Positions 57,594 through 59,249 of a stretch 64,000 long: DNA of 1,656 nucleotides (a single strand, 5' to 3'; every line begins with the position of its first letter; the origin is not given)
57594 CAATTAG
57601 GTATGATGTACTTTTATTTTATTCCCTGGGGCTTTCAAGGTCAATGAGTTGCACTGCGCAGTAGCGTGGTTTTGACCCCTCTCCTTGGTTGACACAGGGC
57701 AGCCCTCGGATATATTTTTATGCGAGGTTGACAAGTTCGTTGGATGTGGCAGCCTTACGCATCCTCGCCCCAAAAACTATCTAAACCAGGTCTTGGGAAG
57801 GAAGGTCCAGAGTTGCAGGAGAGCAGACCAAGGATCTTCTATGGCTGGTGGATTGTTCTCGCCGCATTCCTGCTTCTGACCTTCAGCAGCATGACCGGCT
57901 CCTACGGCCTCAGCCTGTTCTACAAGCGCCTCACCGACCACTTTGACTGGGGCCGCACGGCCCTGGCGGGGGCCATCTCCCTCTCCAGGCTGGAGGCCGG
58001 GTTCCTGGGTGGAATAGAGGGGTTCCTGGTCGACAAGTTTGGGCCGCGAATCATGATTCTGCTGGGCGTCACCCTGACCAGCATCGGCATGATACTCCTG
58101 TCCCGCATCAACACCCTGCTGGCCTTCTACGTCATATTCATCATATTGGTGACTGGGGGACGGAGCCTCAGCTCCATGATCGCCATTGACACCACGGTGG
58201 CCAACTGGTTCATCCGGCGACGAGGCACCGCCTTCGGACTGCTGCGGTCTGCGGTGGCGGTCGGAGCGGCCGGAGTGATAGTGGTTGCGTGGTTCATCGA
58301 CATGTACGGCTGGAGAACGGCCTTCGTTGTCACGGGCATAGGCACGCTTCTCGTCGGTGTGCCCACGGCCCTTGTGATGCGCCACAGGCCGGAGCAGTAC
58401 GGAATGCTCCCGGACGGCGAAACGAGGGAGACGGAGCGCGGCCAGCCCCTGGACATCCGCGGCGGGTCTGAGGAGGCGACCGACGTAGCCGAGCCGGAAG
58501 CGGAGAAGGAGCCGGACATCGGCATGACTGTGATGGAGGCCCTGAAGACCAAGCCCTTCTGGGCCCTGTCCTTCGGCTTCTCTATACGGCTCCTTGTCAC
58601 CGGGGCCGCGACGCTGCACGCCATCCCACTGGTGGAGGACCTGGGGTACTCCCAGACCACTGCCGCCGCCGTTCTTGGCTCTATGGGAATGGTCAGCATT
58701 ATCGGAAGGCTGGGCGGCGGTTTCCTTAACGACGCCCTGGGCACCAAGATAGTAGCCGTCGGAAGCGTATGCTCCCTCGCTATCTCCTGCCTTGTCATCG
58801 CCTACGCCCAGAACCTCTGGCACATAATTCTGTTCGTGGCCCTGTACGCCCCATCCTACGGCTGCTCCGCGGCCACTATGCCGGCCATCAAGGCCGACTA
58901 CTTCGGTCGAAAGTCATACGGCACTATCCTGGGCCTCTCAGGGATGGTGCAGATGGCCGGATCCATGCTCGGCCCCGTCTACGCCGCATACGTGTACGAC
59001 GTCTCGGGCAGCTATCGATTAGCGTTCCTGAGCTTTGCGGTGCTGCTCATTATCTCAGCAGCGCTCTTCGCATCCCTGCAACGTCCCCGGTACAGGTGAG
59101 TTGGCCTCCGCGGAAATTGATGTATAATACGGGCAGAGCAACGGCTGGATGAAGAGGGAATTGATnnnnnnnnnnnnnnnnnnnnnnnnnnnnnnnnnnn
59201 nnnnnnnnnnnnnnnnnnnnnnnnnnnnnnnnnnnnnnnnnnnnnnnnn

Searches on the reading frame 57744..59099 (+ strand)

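Call 38: search_protein_families(library=pfam, proteins=[window:57744-59099:+], max_evalue=0.001)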
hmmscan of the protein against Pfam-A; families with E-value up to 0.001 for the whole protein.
window:57744-59099:+ (451 aa): 1 family
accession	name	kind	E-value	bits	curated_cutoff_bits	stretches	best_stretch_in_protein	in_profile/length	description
PF07690.21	MFS_1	-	1e-42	146.8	33.4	2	43-329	2-262/347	Major Facilitator Superfamily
